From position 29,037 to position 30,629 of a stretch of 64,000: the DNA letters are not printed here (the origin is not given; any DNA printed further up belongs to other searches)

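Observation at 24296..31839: ECF sigma/anti-sigma-led eight-gene envelope glycan cluster: GT2 synthase, GT-C transferase, GH8 glycanase, DivIVA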

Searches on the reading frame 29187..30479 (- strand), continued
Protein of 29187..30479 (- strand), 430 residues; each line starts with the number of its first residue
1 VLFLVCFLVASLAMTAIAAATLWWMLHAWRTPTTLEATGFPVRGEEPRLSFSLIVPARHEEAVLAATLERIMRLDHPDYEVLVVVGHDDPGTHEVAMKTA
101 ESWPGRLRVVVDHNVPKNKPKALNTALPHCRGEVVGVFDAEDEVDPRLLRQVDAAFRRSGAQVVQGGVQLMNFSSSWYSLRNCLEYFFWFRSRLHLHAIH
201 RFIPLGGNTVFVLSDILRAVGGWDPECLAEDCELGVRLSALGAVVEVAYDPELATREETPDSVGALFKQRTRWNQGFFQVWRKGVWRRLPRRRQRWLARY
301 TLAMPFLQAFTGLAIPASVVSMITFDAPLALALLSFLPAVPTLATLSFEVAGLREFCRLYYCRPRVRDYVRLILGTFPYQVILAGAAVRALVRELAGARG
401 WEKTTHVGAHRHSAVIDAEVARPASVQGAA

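Call 72: search_protein_families(library=ncbifam, proteins=[L062:16422-17228:+, L047:13047-13685:+, L059:13090-13752:+, L021:8849-9538:+, L003:15197-15871:+], max_evalue=0.00001)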
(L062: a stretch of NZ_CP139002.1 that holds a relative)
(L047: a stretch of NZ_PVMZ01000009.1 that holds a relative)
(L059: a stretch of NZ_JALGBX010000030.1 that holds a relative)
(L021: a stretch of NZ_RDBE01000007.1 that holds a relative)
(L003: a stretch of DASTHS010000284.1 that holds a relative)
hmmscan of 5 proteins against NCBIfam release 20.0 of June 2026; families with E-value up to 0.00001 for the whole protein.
L062:16422-17228:+ (268 aa): 11 families
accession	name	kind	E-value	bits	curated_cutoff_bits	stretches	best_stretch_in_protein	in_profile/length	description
NF058614.1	PPMAGASynPpgS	equivalog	1.1e-14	54.4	370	1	3-204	1-196/226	polyprenyl-phospho-N-acetylgalactosaminyl synthase PpgS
TIGR04182.1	glyco_TIGR04182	equivalog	5.3e-13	49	325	1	5-211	3-197/293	S-layer glycoprotein N-glycosyltransferase AglJ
NF041391.1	DPhHxTase_Halo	equivalog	9.8e-11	41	375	1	10-213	3-191/213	dolichyl-phosphate hexose transferase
TIGR03937.1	PgaC_IcaA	equivalog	5.2e-09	35.5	422.3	1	6-106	49-147/407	poly-beta-1,6-N-acetyl-D-glucosamine synthase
NF007986.1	PRK10714.1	equivalog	1.2e-08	34.3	529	1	5-215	9-211/316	undecaprenyl-phosphate 4-deoxy-4-formamido-L-arabinose transferase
NF047588.1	GlcsyltransPgfSStrep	equivalog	4.6e-08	32.6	500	1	28-125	32-127/308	glycosyltransferase PgfS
NF007482.0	PRK10073.1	equivalog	8.5e-08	31.6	423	1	6-114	10-115/334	glycosyltransferase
NF045692.1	OglycostaseCruG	equivalog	9.9e-08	31.3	600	1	4-127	43-173/386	2'-O-glycosyltransferase CruG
NF047683.1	TeichurnBiosyTuaG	equivalog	3.4e-06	26.9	400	1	6-114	10-116/252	teichuronic acid biosynthesis protein TuaG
TIGR04283.1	glyco_like_mftF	equivalog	7.7e-06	25.6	182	0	6-53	3-51/221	TIGR04283 family arsenosugar biosynthesis glycosyltransferase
NF053846.1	glyco_with_XrtP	equivalog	9e-06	24.6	520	0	10-99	49-148/440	XrtP-associated glycosyltransferase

L047:13047-13685:+ (213 aa): 14 families
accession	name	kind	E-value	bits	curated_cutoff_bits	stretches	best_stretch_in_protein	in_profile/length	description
NF047588.1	GlcsyltransPgfSStrep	equivalog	1.1e-14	54.4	500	1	2-122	6-127/308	glycosyltransferase PgfS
NF007986.1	PRK10714.1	equivalog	1.8e-13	50.2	529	1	2-116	11-126/316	undecaprenyl-phosphate 4-deoxy-4-formamido-L-arabinose transferase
TIGR04182.1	glyco_TIGR04182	equivalog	2.1e-13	50.3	325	1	2-206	5-196/293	S-layer glycoprotein N-glycosyltransferase AglJ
NF041875.1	EPS_EpsD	equivalog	4.6e-12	46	370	1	2-112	4-112/325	exopolysaccharide biosynthesis glycosyltransferase EpsD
NF041391.1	DPhHxTase_Halo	equivalog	5.2e-11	41.9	375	1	5-124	3-112/213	dolichyl-phosphate hexose transferase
TIGR04283.1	glyco_like_mftF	equivalog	2.2e-10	40.5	182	1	2-101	4-94/221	TIGR04283 family arsenosugar biosynthesis glycosyltransferase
TIGR03937.1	PgaC_IcaA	equivalog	1.1e-09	37.8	422.3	1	1-89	49-135/407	poly-beta-1,6-N-acetyl-D-glucosamine synthase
NF007482.0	PRK10073.1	equivalog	2.7e-09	36.5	423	1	1-111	10-117/334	glycosyltransferase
NF010496.0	PRK13915.1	equivalog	3.1e-09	36.4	262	1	2-173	36-212/307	glucosyl-3-phosphoglycerate synthase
NF058614.1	PPMAGASynPpgS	equivalog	1.3e-08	34.5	370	1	1-177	4-171/226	polyprenyl-phospho-N-acetylgalactosaminyl synthase PpgS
TIGR03469.1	HpnB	hypoth_equivalog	1.1e-07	31.2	379.25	1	2-112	49-168/386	hopene-associated glycosyltransferase HpnB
TIGR03965.1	mycofact_glyco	equivalog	2.4e-07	30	280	1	2-103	79-178/467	mycofactocin biosynthesis glycosyltransferase MftF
NF038302.1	EPS_HpsE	equivalog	3.4e-07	29.5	300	1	2-90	6-97/307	hormogonium polysaccharide biosynthesis glycosyltransferase HpsE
NF045692.1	OglycostaseCruG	equivalog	1.3e-06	27.6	600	1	2-113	46-161/386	2'-O-glycosyltransferase CruG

L059:13090-13752:+ (221 aa): 7 families
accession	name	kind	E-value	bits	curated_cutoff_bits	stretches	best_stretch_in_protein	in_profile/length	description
TIGR04182.1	glyco_TIGR04182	equivalog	1.9e-11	43.9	325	1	2-207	5-196/293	S-layer glycoprotein N-glycosyltransferase AglJ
NF047588.1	GlcsyltransPgfSStrep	equivalog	5.7e-11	42.2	500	1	2-124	6-128/308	glycosyltransferase PgfS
NF007986.1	PRK10714.1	equivalog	4.9e-10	38.9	529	1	2-117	11-126/316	undecaprenyl-phosphate 4-deoxy-4-formamido-L-arabinose transferase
NF010496.0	PRK13915.1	equivalog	1.5e-08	34.1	262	1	2-172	36-210/307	glucosyl-3-phosphoglycerate synthase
TIGR04283.1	glyco_like_mftF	equivalog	1.3e-07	31.4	182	1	2-101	4-93/221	TIGR04283 family arsenosugar biosynthesis glycosyltransferase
NF041391.1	DPhHxTase_Halo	equivalog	4.6e-06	25.8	375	1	5-209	3-190/213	dolichyl-phosphate hexose transferase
NF041875.1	EPS_EpsD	equivalog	5.3e-06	26.1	370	1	2-100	4-99/325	exopolysaccharide biosynthesis glycosyltransferase EpsD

L021:8849-9538:+ (230 aa): 8 families
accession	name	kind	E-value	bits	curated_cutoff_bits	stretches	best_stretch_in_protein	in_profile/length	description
TIGR04182.1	glyco_TIGR04182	equivalog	2.6e-19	69.7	325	1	2-207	4-197/293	S-layer glycoprotein N-glycosyltransferase AglJ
NF058614.1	PPMAGASynPpgS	equivalog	1.6e-17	63.7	370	1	2-210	4-206/226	polyprenyl-phospho-N-acetylgalactosaminyl synthase PpgS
NF041391.1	DPhHxTase_Halo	equivalog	8.9e-16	57.5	375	1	6-207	3-190/213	dolichyl-phosphate hexose transferase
NF007986.1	PRK10714.1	equivalog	1e-13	51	529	1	2-211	10-211/316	undecaprenyl-phosphate 4-deoxy-4-formamido-L-arabinose transferase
TIGR03469.1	HpnB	hypoth_equivalog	8.2e-08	31.7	379.25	1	2-115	48-170/386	hopene-associated glycosyltransferase HpnB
TIGR03937.1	PgaC_IcaA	equivalog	1.7e-07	30.6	422.3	1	2-91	49-136/407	poly-beta-1,6-N-acetyl-D-glucosamine synthase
NF045692.1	OglycostaseCruG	equivalog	1.7e-06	27.3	600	1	2-193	45-245/386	2'-O-glycosyltransferase CruG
TIGR04283.1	glyco_like_mftF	equivalog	9.2e-06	25.4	182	0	2-49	3-52/221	TIGR04283 family arsenosugar biosynthesis glycosyltransferase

L003:15197-15871:+ (225 aa): 6 families
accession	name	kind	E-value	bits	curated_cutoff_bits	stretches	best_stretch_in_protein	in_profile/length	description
TIGR04182.1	glyco_TIGR04182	equivalog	2.2e-13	50.2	325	1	1-210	4-198/293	S-layer glycoprotein N-glycosyltransferase AglJ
NF007986.1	PRK10714.1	equivalog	2.9e-10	39.7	529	1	1-214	10-212/316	undecaprenyl-phosphate 4-deoxy-4-formamido-L-arabinose transferase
NF041391.1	DPhHxTase_Halo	equivalog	1.4e-09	37.2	375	1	30-214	25-195/213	dolichyl-phosphate hexose transferase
NF047588.1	GlcsyltransPgfSStrep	equivalog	2.3e-08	33.6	500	1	27-117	32-119/308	glycosyltransferase PgfS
NF010496.0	PRK13915.1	equivalog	1.6e-07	30.7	262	1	1-176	35-213/307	glucosyl-3-phosphoglycerate synthase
NF058614.1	PPMAGASynPpgS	equivalog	1.1e-06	28.2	370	1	24-200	21-194/226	polyprenyl-phospho-N-acetylgalactosaminyl synthase PpgS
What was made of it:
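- The small cluster-linked GT2 best matches PpgS, AglJ, Dol-P-hexose transferase and ArnC (call 72). The small linked GT2 best matches AglJ and PpgS (call 72).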

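Call 86: list_cluster_members(proteins=[P0121, window:29187-30479:-, window:26213-27418:-, window:25448-26140:-])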
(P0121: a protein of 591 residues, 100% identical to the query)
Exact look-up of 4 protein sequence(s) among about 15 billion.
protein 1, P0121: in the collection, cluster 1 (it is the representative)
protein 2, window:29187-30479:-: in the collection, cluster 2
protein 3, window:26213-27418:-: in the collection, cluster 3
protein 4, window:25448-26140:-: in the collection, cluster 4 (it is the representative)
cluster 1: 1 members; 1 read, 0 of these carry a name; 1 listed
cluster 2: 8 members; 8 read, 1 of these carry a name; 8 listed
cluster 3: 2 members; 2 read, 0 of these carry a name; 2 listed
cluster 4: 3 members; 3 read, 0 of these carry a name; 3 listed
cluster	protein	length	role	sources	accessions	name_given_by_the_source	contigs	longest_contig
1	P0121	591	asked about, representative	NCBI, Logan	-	-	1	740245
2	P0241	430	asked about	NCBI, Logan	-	-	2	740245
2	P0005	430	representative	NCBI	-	-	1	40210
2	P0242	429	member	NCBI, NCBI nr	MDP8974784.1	MAG: glycosyltransferase [Actinomycetota bacterium] | glycosyltransferase [Actinomycetota bacterium]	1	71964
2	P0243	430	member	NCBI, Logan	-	-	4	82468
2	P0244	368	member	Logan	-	-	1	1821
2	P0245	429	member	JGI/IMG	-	-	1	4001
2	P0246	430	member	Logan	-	-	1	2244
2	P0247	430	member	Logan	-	-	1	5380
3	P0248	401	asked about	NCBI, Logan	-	-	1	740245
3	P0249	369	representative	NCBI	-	-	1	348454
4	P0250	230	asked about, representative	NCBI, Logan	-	-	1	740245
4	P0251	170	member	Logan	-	-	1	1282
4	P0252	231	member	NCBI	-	-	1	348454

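Call 88: search_protein_representatives(protein=window:29187-30479:-)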
Query: 430 residues. Proteins with E-value up to 0.001 (for the whole library): 12866; up to 1e-10: 4200; up to 1e-30: 431. The best 150 are listed.
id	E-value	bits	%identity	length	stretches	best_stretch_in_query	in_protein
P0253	3.2e-183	626.0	67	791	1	4-417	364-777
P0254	3.0e-179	612.9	68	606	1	9-414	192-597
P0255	1.1e-170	584.6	53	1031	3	7-419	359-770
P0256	7.2e-157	539.1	62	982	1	12-415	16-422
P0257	2.9e-151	520.6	58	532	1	2-413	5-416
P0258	3.0e-149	514.0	58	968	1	4-413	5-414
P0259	8.7e-148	509.2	56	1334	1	5-429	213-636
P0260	1.1e-145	502.3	60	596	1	13-410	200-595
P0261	8.6e-145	499.3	56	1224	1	4-413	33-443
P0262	1.9e-142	491.6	53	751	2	7-410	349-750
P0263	3.1e-139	481.0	55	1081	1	4-412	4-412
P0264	2.4e-133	461.6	56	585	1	10-415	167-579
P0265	1.4e-130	452.5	53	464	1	9-414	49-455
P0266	7.1e-126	437.0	63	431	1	110-423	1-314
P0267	6.2e-124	430.6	53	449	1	7-412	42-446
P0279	4.9e-106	371.6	47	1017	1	7-412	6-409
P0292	1.4e-102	360.2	43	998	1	5-414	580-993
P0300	4.6e-98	345.3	41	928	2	16-416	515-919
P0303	1.7e-97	343.5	42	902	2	8-418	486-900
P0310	1.1e-95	337.5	40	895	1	2-414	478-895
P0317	8.0e-93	328.1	41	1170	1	8-412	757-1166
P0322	4.2e-92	325.7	41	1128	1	7-415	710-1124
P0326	1.1e-90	321.1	39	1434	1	3-413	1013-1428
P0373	1.3e-81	291.2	37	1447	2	16-412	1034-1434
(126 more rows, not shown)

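Call 89: search_protein_families(library=pfam, proteins=[P0256, P0258, P0263, P0261, P0279, P0253, P0255, P0259, P0292], max_evalue=0.0001)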
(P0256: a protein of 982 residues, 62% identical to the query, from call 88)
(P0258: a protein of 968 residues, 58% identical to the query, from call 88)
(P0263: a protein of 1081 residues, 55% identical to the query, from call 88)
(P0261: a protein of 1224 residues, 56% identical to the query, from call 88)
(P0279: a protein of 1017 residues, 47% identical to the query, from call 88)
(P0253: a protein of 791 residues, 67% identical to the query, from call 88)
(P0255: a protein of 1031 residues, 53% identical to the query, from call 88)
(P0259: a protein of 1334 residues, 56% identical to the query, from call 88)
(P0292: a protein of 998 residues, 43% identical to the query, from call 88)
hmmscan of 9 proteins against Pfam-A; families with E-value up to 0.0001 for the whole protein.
P0256 (982 aa): 4 families
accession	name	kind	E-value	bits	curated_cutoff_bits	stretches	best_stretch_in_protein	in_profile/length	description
PF13641.12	Glyco_tranf_2_3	-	3.7e-43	148.6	27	1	56-282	2-229/230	Glycosyltransferase like family 2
PF13632.12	Glyco_trans_2_3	-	2.6e-22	80.1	27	1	144-351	4-193/198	Glycosyl transferase family group 2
PF00535.33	Glycos_transf_2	-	3.9e-16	59.9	23.3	1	59-217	1-158/168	Glycosyl transferase family 2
PF13506.12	Glyco_transf_21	-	5.4e-09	36.2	21.7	1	113-281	3-173/174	Glycosyl transferase family 21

P0258 (968 aa): 4 families
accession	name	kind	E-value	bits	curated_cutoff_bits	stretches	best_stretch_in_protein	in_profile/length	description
PF13641.12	Glyco_tranf_2_3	-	2.2e-48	165.7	27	1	53-277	3-229/230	Glycosyltransferase like family 2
PF13632.12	Glyco_trans_2_3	-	2.1e-22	80.4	27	1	137-332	2-183/198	Glycosyl transferase family group 2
PF00535.33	Glycos_transf_2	-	8.7e-20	71.8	23.3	1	54-181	1-126/168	Glycosyl transferase family 2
PF13506.12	Glyco_transf_21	-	2.5e-10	40.5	21.7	1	119-276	16-173/174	Glycosyl transferase family 21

P0263 (1081 aa): 4 families
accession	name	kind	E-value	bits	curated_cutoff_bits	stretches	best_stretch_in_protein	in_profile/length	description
PF13641.12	Glyco_tranf_2_3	-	2.6e-41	142.6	27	1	53-276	3-229/230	Glycosyltransferase like family 2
PF13632.12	Glyco_trans_2_3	-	2.9e-23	83.1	27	1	138-344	4-193/198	Glycosyl transferase family group 2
PF00535.33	Glycos_transf_2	-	4e-17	63.1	23.3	1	54-215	1-162/168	Glycosyl transferase family 2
PF13506.12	Glyco_transf_21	-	9.9e-09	35.3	21.7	1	109-275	5-173/174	Glycosyl transferase family 21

P0261 (1224 aa): 5 families
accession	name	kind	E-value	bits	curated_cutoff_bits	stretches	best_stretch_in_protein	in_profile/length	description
PF13641.12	Glyco_tranf_2_3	-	7.5e-45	154.2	27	1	80-305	2-229/230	Glycosyltransferase like family 2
PF13632.12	Glyco_trans_2_3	-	2.1e-23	83.6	27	1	168-365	5-183/198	Glycosyl transferase family group 2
PF00535.33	Glycos_transf_2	-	2e-15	57.6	23.3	1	82-234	1-152/168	Glycosyl transferase family 2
PF13231.12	PMT_2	-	1.2e-08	35.7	26.1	1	670-826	2-153/160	Dolichyl-phosphate-mannose-protein mannosyltransferase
PF13506.12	Glyco_transf_21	-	2.2e-06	27.7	21.7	1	147-304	14-173/174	Glycosyl transferase family 21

P0279 (1017 aa): 4 families
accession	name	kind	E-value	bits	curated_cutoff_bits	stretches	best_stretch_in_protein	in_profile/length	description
PF13641.12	Glyco_tranf_2_3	-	4e-42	145.2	27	1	49-274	2-229/230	Glycosyltransferase like family 2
PF13632.12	Glyco_trans_2_3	-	1.9e-24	87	27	1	134-338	2-193/198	Glycosyl transferase family group 2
PF00535.33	Glycos_transf_2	-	8.5e-18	65.3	23.3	1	51-213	1-162/168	Glycosyl transferase family 2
PF13506.12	Glyco_transf_21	-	1.2e-10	41.5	21.7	1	109-273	7-173/174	Glycosyl transferase family 21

P0253 (791 aa): 5 families
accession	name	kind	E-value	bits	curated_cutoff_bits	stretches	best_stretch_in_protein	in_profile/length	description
PF13641.12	Glyco_tranf_2_3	-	6e-45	154.5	27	1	411-635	3-229/230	Glycosyltransferase like family 2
PF13632.12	Glyco_trans_2_3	-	1.3e-24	87.6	27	1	496-694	3-187/198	Glycosyl transferase family group 2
PF00535.33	Glycos_transf_2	-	9.4e-19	68.4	23.3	1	412-571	1-159/168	Glycosyl transferase family 2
PF13506.12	Glyco_transf_21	-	6.1e-10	39.3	21.7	1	468-634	5-173/174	Glycosyl transferase family 21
PF04138.20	GtrA_DPMS_TM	-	3.5e-08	34.1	26.1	1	27-129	1-104/117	GtrA/DPMS, transmembrane domain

P0255 (1031 aa): 4 families
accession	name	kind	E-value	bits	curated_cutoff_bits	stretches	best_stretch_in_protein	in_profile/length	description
PF13641.12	Glyco_tranf_2_3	-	5.8e-57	193.8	27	2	402-627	2-229/230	Glycosyltransferase like family 2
PF13632.12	Glyco_trans_2_3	-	1.4e-22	80.9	27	1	490-693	5-194/198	Glycosyl transferase family group 2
PF00535.33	Glycos_transf_2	-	5.9e-22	78.8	23.3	1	404-525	1-120/168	Glycosyl transferase family 2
PF13506.12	Glyco_transf_21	-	3.4e-05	23.8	21.7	1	458-626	3-173/174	Glycosyl transferase family 21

P0259 (1334 aa): 6 families
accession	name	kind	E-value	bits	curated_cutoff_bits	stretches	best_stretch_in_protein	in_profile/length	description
PF13641.12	Glyco_tranf_2_3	-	8.1e-43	147.5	27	1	258-483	2-229/230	Glycosyltransferase like family 2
PF13632.12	Glyco_trans_2_3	-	7.7e-23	81.8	27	1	346-529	5-195/198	Glycosyl transferase family group 2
PF13231.12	PMT_2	-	7.6e-12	46.2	26.1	1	773-930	2-151/160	Dolichyl-phosphate-mannose-protein mannosyltransferase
PF00535.33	Glycos_transf_2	-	5.2e-11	43.2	23.3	1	260-406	1-146/168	Glycosyl transferase family 2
PF02366.24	PMT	-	1.8e-06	28.1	22.7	1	800-911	84-203/245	Dolichyl-phosphate-mannose-protein mannosyltransferase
PF13506.12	Glyco_transf_21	-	3.4e-06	27.1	21.7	1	312-482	1-173/174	Glycosyl transferase family 21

P0292 (998 aa): 8 families
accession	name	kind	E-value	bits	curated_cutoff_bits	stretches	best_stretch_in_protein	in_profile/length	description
PF13641.12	Glyco_tranf_2_3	-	3e-38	132.6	27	1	626-854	3-229/230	Glycosyltransferase like family 2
PF13632.12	Glyco_trans_2_3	-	2.6e-22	80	27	1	713-920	2-190/198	Glycosyl transferase family group 2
PF00092.34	VWA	-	2.3e-17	64.2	23.8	1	116-278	2-173/174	von Willebrand factor type A domain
PF13519.12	VWA_2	-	9.9e-13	49.1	27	1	116-215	1-106/107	von Willebrand factor type A domain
PF13768.12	VWA_3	-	5.2e-12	46.5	27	1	115-264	2-153/155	von Willebrand factor type A domain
PF01476.26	LysM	-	1.4e-11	44.6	20.9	1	55-98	1-43/43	LysM domain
PF00535.33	Glycos_transf_2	-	1.9e-07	31.6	23.3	1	629-747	3-116/168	Glycosyl transferase family 2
PF13506.12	Glyco_transf_21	-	9.4e-06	25.6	21.7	1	697-853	18-173/174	Glycosyl transferase family 21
